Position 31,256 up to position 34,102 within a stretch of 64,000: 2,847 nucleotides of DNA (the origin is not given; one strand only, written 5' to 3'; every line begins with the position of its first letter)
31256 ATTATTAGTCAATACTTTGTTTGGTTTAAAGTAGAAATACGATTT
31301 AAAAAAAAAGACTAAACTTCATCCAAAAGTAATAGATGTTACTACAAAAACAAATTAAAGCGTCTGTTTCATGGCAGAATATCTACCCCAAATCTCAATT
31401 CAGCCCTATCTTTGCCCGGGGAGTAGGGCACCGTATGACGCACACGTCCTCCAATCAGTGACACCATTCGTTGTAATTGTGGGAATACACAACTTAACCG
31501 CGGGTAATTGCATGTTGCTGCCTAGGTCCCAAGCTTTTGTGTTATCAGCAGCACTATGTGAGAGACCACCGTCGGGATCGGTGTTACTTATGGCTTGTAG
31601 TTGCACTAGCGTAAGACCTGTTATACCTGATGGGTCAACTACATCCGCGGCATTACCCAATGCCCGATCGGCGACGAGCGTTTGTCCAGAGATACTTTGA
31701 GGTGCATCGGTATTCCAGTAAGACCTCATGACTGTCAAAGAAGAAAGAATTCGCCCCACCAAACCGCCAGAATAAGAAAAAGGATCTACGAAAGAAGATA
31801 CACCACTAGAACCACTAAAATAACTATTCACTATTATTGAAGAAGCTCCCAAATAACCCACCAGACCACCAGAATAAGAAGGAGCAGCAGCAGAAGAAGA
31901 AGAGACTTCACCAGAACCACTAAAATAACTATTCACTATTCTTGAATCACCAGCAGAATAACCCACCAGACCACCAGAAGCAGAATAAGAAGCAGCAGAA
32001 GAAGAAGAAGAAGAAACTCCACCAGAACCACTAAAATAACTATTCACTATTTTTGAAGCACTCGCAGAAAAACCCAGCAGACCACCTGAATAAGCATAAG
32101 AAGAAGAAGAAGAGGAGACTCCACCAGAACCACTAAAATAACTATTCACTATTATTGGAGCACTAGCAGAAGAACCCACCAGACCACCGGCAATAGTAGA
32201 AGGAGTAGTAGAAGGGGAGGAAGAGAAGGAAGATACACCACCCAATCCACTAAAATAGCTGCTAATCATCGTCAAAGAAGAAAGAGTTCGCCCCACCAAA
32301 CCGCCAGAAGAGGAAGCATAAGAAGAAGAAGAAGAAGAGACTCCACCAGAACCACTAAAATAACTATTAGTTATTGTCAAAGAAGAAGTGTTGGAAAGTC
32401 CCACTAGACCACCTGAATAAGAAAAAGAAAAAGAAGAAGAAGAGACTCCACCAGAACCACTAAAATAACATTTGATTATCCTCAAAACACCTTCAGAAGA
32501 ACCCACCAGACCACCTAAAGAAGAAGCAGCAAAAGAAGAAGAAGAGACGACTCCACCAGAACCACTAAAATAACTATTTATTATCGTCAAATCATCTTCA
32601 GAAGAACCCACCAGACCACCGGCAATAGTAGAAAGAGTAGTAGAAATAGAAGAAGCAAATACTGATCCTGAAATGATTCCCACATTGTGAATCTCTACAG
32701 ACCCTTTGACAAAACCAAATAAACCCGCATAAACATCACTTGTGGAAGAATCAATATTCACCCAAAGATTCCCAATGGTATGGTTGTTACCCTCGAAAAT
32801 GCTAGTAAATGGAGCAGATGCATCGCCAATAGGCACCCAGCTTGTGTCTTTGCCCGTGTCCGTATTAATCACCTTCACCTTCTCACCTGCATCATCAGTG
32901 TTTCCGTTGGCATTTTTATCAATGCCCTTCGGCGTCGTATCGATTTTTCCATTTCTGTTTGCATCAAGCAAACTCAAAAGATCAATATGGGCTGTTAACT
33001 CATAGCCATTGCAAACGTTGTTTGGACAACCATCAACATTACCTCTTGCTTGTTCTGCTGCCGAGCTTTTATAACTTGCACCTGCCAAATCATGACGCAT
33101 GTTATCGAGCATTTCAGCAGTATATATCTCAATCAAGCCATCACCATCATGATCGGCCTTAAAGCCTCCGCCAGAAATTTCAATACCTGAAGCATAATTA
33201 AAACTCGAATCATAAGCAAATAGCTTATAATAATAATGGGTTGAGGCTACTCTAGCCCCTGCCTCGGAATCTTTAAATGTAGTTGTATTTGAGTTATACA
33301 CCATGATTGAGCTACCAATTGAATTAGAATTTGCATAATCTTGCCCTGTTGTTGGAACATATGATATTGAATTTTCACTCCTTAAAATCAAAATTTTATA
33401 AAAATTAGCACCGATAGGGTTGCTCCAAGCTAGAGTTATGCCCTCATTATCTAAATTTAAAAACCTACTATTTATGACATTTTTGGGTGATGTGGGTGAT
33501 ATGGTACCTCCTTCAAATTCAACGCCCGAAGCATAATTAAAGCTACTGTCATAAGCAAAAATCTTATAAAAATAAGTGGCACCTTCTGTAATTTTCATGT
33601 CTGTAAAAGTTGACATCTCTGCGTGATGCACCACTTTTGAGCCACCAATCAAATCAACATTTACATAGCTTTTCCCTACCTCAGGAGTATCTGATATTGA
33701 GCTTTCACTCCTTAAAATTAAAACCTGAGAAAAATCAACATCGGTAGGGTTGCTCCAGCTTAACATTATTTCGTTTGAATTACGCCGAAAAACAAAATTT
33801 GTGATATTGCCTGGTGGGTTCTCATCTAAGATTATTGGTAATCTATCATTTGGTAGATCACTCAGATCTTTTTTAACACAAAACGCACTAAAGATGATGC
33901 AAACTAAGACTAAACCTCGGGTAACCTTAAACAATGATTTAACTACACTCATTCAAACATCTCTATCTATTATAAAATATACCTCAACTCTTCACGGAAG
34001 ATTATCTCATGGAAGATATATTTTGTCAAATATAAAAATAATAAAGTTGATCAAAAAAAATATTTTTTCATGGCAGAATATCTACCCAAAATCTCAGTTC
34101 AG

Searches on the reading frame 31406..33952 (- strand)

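Call 24: search_protein_families(library=ncbifam, proteins=[window:31406-33952:-], max_evalue=0.00001)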
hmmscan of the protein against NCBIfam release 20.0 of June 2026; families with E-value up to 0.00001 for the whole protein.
window:31406-33952:- (848 aa): 0 families

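Call 82: search_protein_families(library=pfam, proteins=[window:31406-33952:-], max_evalue=0.0001)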
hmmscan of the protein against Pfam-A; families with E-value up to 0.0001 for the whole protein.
window:31406-33952:- (848 aa): 1 family
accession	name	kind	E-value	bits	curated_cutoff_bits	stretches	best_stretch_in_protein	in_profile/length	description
PF07581.17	Glug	-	1.4e-11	44.5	20.5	0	656-680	2-26/28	The GLUG motif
